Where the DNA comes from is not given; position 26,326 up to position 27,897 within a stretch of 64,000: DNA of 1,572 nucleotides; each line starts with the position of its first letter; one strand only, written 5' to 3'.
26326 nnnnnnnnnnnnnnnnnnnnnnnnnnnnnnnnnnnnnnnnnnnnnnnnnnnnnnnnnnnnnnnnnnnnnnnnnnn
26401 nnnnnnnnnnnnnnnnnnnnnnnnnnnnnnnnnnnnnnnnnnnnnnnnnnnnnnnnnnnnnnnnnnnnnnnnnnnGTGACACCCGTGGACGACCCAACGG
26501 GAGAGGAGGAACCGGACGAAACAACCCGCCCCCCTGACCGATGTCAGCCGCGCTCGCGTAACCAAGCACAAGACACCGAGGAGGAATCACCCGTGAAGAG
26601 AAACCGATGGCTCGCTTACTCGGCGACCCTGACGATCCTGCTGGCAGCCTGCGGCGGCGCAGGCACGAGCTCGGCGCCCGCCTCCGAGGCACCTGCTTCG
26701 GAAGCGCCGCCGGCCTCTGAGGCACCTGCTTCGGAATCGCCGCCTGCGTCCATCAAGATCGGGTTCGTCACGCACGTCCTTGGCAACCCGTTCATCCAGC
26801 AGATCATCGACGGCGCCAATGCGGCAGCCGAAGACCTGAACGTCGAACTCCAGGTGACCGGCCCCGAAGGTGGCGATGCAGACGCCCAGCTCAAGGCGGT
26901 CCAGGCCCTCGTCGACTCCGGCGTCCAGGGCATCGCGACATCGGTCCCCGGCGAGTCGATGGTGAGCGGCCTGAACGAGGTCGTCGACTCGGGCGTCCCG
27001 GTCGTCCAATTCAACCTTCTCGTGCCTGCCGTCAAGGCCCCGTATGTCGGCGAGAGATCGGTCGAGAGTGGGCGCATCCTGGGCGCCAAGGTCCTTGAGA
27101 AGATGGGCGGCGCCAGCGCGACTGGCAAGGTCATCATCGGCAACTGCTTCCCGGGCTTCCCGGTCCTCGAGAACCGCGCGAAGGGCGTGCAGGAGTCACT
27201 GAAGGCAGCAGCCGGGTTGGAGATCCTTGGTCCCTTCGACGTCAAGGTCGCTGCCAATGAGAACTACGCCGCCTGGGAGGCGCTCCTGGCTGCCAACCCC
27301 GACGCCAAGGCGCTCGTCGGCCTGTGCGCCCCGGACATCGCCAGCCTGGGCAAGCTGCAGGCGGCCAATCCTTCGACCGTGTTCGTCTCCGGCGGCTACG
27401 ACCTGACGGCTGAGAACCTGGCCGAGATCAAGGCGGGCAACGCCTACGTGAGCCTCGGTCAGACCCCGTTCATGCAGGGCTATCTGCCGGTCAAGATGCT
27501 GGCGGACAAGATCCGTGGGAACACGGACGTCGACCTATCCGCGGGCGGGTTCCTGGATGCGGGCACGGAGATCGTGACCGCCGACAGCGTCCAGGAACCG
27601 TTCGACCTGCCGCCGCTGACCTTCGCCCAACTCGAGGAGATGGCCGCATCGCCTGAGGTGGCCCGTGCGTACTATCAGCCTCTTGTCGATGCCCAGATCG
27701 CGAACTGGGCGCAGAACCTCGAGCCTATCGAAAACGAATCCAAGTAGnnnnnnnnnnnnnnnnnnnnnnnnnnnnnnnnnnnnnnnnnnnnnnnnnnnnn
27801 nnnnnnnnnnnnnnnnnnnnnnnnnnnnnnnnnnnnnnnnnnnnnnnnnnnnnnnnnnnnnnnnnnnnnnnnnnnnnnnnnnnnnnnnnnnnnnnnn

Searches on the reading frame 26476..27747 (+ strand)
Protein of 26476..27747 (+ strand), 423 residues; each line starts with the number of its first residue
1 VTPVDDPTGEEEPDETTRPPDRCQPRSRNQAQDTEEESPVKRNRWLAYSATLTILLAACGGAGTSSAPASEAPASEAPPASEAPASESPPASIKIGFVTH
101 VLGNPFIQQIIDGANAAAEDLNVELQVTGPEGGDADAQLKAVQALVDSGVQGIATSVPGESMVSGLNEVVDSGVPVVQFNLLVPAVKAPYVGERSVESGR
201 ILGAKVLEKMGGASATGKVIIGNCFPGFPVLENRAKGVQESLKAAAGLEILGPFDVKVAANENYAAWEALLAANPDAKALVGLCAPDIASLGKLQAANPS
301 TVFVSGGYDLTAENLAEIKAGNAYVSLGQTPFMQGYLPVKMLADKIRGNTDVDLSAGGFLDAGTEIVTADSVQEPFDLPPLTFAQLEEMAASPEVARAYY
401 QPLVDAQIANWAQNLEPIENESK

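Call 66: search_protein_families(library=pfam, proteins=[window:26476-27747:+], max_evalue=0.001)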
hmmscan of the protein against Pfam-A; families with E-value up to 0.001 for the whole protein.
window:26476-27747:+ (423 aa): 3 families
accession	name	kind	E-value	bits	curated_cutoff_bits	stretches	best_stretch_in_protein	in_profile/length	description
PF13407.12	Peripla_BP_4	-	3.8e-40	138.5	35.1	1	95-349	1-257/258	Periplasmic binding protein domain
PF13458.12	Peripla_BP_6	-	9.3e-05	22.7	31.7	1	93-328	2-248/343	Periplasmic binding protein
PF00532.27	Peripla_BP_1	-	0.00045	20.2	22.2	0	94-180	3-88/281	Periplasmic binding proteins and sugar binding domain of LacI family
